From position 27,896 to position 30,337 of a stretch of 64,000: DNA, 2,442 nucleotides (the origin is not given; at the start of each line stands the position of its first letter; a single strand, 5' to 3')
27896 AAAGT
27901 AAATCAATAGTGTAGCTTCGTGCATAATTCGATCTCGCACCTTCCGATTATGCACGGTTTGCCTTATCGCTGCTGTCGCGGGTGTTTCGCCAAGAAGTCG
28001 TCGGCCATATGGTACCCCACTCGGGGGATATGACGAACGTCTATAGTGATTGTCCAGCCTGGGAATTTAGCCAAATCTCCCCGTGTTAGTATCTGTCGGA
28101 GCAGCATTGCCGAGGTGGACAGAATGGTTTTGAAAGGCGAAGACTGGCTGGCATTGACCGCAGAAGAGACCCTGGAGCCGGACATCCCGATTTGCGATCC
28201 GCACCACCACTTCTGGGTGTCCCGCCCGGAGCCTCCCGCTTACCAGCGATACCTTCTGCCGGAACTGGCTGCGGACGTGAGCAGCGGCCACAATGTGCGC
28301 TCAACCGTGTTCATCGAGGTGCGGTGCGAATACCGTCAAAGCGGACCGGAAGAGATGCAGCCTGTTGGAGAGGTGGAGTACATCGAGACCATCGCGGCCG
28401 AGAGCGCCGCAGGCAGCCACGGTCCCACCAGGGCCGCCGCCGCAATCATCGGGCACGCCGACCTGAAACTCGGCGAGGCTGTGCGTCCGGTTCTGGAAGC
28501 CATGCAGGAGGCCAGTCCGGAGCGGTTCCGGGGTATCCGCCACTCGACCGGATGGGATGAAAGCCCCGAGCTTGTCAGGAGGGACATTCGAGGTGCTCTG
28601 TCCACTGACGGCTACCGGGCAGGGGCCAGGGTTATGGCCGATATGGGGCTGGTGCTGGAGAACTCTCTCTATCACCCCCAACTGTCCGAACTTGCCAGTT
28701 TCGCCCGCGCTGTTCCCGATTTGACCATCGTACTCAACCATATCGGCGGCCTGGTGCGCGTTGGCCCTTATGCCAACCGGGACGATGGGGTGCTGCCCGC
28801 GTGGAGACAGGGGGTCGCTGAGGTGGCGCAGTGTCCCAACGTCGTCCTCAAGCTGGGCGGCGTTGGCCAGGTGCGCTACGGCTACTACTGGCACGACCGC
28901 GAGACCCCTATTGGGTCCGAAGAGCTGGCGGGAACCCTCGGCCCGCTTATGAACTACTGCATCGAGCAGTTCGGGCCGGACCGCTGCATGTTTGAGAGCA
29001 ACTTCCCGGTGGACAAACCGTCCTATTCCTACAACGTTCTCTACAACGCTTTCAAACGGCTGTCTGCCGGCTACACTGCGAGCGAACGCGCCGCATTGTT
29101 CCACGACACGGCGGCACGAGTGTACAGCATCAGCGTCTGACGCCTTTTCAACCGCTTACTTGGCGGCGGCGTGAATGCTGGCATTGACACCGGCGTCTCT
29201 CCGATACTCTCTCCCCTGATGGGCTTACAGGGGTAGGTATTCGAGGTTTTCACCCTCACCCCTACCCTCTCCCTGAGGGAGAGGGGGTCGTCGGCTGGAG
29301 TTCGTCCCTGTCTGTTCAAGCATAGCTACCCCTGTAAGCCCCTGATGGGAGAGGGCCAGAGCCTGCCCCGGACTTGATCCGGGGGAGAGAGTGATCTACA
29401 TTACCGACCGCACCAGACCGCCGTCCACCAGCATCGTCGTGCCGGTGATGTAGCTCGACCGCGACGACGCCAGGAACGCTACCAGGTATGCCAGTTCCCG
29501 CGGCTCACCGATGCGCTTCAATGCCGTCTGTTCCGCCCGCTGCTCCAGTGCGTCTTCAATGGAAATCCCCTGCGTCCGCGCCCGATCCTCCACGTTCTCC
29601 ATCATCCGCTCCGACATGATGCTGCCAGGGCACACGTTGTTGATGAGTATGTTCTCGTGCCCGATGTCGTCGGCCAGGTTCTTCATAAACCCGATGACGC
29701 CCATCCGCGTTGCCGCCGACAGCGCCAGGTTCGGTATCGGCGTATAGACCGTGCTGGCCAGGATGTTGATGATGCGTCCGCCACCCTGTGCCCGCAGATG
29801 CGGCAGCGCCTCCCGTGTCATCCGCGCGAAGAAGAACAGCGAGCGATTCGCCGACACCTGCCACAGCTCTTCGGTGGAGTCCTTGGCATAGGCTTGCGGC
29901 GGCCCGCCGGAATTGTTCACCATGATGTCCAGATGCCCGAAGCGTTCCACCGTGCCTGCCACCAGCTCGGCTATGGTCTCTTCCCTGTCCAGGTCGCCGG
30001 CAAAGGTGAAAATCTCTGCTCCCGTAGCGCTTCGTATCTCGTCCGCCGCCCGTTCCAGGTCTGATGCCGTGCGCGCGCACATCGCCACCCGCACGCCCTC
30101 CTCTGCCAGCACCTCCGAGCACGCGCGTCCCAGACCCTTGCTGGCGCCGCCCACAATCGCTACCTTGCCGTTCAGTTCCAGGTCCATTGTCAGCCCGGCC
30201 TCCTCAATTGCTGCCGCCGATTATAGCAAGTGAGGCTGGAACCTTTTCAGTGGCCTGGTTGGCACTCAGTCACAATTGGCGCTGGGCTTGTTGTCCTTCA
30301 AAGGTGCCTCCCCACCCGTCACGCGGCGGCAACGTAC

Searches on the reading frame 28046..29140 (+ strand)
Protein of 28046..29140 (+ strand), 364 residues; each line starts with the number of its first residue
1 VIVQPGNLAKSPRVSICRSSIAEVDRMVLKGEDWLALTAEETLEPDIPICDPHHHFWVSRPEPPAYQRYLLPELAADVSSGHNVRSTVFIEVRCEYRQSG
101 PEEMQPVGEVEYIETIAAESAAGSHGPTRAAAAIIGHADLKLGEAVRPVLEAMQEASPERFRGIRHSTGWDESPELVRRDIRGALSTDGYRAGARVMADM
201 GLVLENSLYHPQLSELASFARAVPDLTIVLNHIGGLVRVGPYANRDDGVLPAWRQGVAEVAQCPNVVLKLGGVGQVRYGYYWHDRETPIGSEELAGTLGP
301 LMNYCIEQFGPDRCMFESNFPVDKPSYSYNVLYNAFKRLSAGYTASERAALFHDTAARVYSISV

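Call 5: search_protein_families(library=pfam, proteins=[window:28046-29140:+], max_evalue=0.01)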
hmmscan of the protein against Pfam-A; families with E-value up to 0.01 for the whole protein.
window:28046-29140:+ (364 aa): 1 family
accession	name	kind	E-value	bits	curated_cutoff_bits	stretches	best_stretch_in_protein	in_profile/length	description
PF04909.20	Amidohydro_2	-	6.1e-32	112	26.4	1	50-361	1-288/289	Amidohydrolase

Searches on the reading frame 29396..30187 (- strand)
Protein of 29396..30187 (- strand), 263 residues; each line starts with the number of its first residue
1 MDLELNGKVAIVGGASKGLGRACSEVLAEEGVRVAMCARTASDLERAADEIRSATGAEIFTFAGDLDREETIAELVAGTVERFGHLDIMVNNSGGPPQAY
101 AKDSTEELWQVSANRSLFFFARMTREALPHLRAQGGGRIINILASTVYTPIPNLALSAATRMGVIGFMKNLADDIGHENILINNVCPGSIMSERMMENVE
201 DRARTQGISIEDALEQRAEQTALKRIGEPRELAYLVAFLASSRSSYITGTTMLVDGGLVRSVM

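Call 5: search_protein_families(library=pfam, proteins=[window:29396-30187:-], max_evalue=0.01)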
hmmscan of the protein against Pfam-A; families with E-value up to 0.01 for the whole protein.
window:29396-30187:- (263 aa): 5 families
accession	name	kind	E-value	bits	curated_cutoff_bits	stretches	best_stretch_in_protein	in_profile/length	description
PF13561.12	adh_short_C2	-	8.8e-46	156.8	27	1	14-258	1-235/236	Enoyl-(Acyl carrier protein) reductase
PF00106.31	adh_short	-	2.8e-42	144.9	26.6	1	8-201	1-193/195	short chain dehydrogenase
PF23441.1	SDR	-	1.3e-09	38.3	27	1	6-258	7-255/258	SDR-like rossmann domain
PF08659.16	KR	-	5.9e-05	23.5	22.6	1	11-110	4-106/180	KR domain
PF02882.25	THF_DHG_CYH_C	-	0.0064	16.3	27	0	3-56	32-88/160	Tetrahydrofolate dehydrogenase/cyclohydrolase, NAD(P)-binding domain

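Call 9: find_encoding_contigs(protein=window:29396-30187:-, flank=10000, max_places=10)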
Protein window:29396-30187:- (263 aa): no gene with exactly this product is on record in the collection.

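Call 27: find_homologous_proteins(query=window:29396-30187:-, max_evalue=1e-40)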
Query window:29396-30187:- (263 aa): 4593 proteins with E <= 1e-40 among 8000 candidates; the best 120 are listed.
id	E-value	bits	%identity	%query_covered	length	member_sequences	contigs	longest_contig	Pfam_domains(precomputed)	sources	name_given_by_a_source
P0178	3.1e-158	542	97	100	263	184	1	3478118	PF13561.13,PF23441.1,PF00106.32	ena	-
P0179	4.5e-152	522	91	100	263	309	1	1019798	PF08659.17,PF13561.13,PF23441.1,PF00106.32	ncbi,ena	-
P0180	4.7e-151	519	91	100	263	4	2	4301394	PF08659.17,PF13561.13,PF23441.1,PF00106.32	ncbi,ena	-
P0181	8.9e-151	518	90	100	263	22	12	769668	PF08659.17,PF13561.13,PF23441.1,PF00106.32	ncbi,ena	-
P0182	3.5e-149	513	90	100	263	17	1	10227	PF08659.17,PF13561.13,PF23441.1,PF00106.32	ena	-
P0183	1.8e-130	452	79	100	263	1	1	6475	PF08659.17,PF13561.13,PF23441.1,PF00106.32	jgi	jgi:3-oxoacyl-[acyl-carrier protein] reductase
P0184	3.2e-123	428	75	100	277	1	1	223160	PF08659.17,PF13561.13,PF23441.1,PF00106.32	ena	-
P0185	1.7e-120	419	73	100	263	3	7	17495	PF08659.17,PF13561.13,PF23441.1,PF00106.32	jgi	jgi:3-oxoacyl-[acyl-carrier protein] reductase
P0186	2.2e-120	418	71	100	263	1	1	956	PF08659.17,PF13561.13,PF23441.1,PF00106.32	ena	-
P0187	3.1e-120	418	73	100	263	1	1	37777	PF08659.17,PF13561.13,PF23441.1,PF00106.32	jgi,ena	-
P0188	4.0e-120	418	71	100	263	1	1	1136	PF08659.17,PF13561.13,PF23441.1,PF00106.32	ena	-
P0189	4.1e-120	418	73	100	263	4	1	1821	PF08659.17,PF13561.13,PF23441.1,PF00106.32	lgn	-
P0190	5.1e-120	417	73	100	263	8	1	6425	PF08659.17,PF13561.13,PF23441.1,PF00106.32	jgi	jgi:3-oxoacyl-[acyl-carrier protein] reductase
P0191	5.4e-120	417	72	100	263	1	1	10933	PF08659.17,PF13561.13,PF23441.1,PF00106.32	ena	-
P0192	5.5e-120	417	73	100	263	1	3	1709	PF08659.17,PF13561.13,PF23441.1,PF00106.32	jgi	jgi:3-oxoacyl-[acyl-carrier protein] reductase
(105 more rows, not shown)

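Call 28: find_encoding_contigs(protein=P0178, flank=10000, max_places=6)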
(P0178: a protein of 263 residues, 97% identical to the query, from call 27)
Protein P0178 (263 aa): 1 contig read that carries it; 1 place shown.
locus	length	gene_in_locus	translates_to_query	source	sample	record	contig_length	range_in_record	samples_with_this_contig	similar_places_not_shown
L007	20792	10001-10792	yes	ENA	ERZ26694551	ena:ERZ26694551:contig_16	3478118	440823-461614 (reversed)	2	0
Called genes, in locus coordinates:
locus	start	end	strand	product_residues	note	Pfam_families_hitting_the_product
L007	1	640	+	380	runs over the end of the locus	PF01663:Phosphodiest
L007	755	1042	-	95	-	PF13443:HTH_26 (weak)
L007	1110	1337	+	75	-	-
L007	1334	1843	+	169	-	-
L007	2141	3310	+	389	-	PF13784:Fic_N, PF02661:Fic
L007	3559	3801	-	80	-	-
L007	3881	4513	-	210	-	PF00589:Phage_integrase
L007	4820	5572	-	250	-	PF05685:Uma2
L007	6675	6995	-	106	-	PF13340:DUF4096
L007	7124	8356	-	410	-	PF07690:MFS_1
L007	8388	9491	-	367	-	PF13384:HTH_23 (weak)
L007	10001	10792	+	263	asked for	PF00106:adh_short, PF23441:SDR, PF13561:adh_short_C2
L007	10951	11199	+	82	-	PF13371:TPR_9 (weak), PF07719:TPR_2 (faint), PF00515:TPR_1 (faint)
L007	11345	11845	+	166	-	-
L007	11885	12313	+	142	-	-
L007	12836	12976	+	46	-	-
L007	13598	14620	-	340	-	-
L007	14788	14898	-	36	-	-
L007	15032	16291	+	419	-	PF00872:Transposase_mut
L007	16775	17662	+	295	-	PF01522:Polysacc_deac_1, PF10096:DUF2334 (faint)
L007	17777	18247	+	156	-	PF13384:HTH_23, PF13551:HTH_29, PF13565:HTH_32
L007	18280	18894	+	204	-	PF13358:DDE_3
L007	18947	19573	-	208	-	PF13358:DDE_3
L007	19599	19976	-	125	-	PF13565:HTH_32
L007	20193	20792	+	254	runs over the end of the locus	PF00106:adh_short, PF13561:adh_short_C2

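Call 29: find_encoding_contigs(protein=P0180, flank=10000, max_places=4)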
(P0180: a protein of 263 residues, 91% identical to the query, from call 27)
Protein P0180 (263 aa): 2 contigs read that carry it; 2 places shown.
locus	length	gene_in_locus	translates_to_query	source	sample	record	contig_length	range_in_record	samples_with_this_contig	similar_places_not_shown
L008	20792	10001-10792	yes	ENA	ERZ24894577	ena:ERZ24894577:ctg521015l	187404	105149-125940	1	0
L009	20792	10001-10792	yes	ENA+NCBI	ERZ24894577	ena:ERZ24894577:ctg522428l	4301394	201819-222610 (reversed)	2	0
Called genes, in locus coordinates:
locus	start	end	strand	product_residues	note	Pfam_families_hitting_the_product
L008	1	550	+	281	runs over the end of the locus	PF04909:Amidohydro_2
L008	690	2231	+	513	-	PF13485:Peptidase_MA_2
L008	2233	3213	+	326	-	PF08240:ADH_N, PF00107:ADH_zinc_N, PF13602:ADH_zinc_N_2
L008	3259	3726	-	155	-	PF19744:DUF6232 (weak)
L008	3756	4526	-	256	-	PF00106:adh_short, PF08659:KR, PF13561:adh_short_C2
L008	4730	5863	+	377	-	PF00753:Lactamase_B, PF23023:Anti-Pycsar_Apyc1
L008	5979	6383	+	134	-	PF05942:PaREP1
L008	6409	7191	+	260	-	PF00106:adh_short, PF08659:KR, PF13561:adh_short_C2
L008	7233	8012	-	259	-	-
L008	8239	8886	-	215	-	-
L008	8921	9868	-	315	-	PF00459:Inositol_P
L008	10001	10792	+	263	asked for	PF00106:adh_short, PF08659:KR (weak), PF23441:SDR, PF13561:adh_short_C2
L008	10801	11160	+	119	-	PF13181:TPR_8 (faint), PF13431:TPR_17 (faint), PF13414:TPR_11 (weak), PF13432:TPR_16, PF13371:TPR_9, PF00515:TPR_1, PF07719:TPR_2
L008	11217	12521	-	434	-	PF07690:MFS_1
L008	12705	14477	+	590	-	PF00795:CN_hydrolase, PF02540:NAD_synthase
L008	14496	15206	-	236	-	PF08241:Methyltransf_11, PF13649:Methyltransf_25 (weak), PF13847:Methyltransf_31 (weak)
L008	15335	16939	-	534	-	PF00089:Trypsin, PF13365:Trypsin_2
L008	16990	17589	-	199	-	-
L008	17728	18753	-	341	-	PF04909:Amidohydro_2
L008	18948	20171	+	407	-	PF07690:MFS_1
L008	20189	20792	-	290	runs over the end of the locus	PF01073:3Beta_HSD, PF01370:Epimerase, PF02719:Polysacc_synt_2, PF04321:RmlD_sub_bind, PF16363:GDP_Man_Dehyd, PF07993:NAD_binding_4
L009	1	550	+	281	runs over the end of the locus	PF04909:Amidohydro_2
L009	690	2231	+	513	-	PF13485:Peptidase_MA_2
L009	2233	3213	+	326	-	PF08240:ADH_N, PF00107:ADH_zinc_N, PF13602:ADH_zinc_N_2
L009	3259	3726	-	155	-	PF19744:DUF6232 (weak)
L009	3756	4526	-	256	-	PF00106:adh_short, PF08659:KR, PF13561:adh_short_C2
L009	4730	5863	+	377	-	PF00753:Lactamase_B, PF23023:Anti-Pycsar_Apyc1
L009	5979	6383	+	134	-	PF05942:PaREP1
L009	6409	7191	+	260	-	PF00106:adh_short, PF08659:KR (weak), PF13561:adh_short_C2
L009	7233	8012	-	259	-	-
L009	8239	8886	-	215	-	-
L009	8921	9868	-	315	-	PF00459:Inositol_P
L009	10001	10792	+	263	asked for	PF00106:adh_short, PF08659:KR (weak), PF23441:SDR, PF13561:adh_short_C2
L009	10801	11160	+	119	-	PF13181:TPR_8 (faint), PF13431:TPR_17 (faint), PF13414:TPR_11 (weak), PF13432:TPR_16, PF13371:TPR_9, PF00515:TPR_1, PF07719:TPR_2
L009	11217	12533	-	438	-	PF07690:MFS_1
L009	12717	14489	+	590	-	PF00795:CN_hydrolase, PF02540:NAD_synthase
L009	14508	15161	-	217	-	PF08241:Methyltransf_11, PF13649:Methyltransf_25 (weak), PF13847:Methyltransf_31 (weak)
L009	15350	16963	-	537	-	PF00089:Trypsin, PF13365:Trypsin_2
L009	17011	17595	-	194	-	-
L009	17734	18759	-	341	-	PF04909:Amidohydro_2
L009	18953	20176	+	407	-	PF07690:MFS_1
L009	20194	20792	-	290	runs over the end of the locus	PF01073:3Beta_HSD, PF01370:Epimerase, PF02719:Polysacc_synt_2, PF04321:RmlD_sub_bind, PF13460:NAD_binding_10, PF16363:GDP_Man_Dehyd, PF07993:NAD_binding_4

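Call 56: list_cluster_members(proteins=[P0001, P0121, window:29396-30187:-, window:32857-35310:+])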
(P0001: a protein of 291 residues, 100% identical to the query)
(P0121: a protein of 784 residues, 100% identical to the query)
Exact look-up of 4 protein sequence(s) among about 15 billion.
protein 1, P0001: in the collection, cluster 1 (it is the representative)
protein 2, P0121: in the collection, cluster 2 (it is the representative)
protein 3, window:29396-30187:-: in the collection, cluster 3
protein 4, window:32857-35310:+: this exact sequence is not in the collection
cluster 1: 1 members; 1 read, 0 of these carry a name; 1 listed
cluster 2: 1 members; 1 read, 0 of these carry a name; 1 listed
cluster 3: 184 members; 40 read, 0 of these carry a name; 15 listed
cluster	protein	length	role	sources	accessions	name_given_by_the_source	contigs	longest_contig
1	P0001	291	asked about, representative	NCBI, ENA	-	-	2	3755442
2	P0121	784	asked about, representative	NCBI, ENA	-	-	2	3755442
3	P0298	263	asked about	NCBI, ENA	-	-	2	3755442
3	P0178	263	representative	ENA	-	-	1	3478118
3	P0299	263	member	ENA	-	-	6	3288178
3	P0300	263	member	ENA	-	-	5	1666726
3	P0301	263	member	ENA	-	-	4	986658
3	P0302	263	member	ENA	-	-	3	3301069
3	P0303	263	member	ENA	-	-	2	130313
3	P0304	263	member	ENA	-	-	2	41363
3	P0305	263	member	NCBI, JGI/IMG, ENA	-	-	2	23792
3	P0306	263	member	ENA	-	-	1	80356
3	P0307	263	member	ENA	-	-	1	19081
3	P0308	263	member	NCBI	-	-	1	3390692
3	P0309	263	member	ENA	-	-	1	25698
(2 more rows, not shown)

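Call 62: search_protein_families(library=ncbifam, proteins=[window:29396-30187:-], max_evalue=0.00001)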
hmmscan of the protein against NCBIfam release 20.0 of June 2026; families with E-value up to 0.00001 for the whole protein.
window:29396-30187:- (263 aa): 219 families (the best 25 are shown)
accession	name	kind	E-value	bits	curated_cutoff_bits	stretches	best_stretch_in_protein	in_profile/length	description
NF006212.0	PRK08339.1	equivalog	5.3e-54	183.6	339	1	2-262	3-262/263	short chain dehydrogenase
NF005559.1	PRK07231.1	subfamily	1.3e-49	169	215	1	5-259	2-248/249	glucose 1-dehydrogenase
NF004779.0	PRK06125.1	subfamily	1.7e-48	165.4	261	1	1-258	1-253/259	short-chain dehydrogenase/reductase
NF005681.0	PRK07478.1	subfamily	1.3e-47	162.4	267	1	4-258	3-249/254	SDR family oxidoreductase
NF009468.0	PRK12826.1-4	equivalog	1.9e-47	162.1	318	1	4-258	4-247/256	SDR family oxidoreductase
NF004198.0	PRK05653.1-3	equivalog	1e-46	159.4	296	1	5-258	5-246/248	3-oxoacyl-ACP reductase FabG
NF009466.0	PRK12826.1-2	subfamily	4.1e-45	154.2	222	1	8-259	4-245/248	3-oxoacyl-ACP reductase FabG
NF005909.0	PRK07890.1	subfamily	7.8e-45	153.2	258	1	4-257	4-256/260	short chain dehydrogenase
NF004791.0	PRK06138.1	equivalog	1.3e-44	152.4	312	1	4-259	2-250/252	SDR family oxidoreductase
NF006070.0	PRK08213.1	subfamily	8.9e-44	149.9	279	1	4-258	9-256/259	gluconate 5-dehydrogenase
NF047923.1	pyridox_DH_SDR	equivalog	1.5e-43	149.1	325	1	6-260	2-242/243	pyridoxal 4-dehydrogenase, SDR-type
NF005468.0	PRK07062.1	equivalog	4.7e-43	147.6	266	1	1-262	2-265/265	SDR family oxidoreductase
NF005095.0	PRK06523.1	subfamily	5.8e-43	147.3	231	1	2-261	5-260/261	oxidoreductase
NF009093.0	PRK12429.1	subfamily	2.4e-42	145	258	1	4-259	2-257/259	3-hydroxybutyrate dehydrogenase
TIGR02415.1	23BDH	subfamily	7.2e-42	143.6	304.35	1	8-259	1-252/254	acetoin reductase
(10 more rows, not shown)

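Call 64: find_related_loci(query=window:29396-30187:-, collection=metagenome_contigs, flank=10000)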
Query window:29396-30187:- (263 aa) in metagenome_contigs; peptide patterns used: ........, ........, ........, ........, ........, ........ (x = any residue, [..] = any of these).
600 stretches matched a pattern (row limit reached: there are more); 486 encode a relative of the query (tblastn E <= 1e-3); the best 80 are kept; 80 distinct loci.
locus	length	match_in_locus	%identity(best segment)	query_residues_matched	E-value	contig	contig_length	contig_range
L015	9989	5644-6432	96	1-263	7e-170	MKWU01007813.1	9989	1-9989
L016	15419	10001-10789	95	1-263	1e-167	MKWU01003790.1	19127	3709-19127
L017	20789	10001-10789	91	1-263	2e-161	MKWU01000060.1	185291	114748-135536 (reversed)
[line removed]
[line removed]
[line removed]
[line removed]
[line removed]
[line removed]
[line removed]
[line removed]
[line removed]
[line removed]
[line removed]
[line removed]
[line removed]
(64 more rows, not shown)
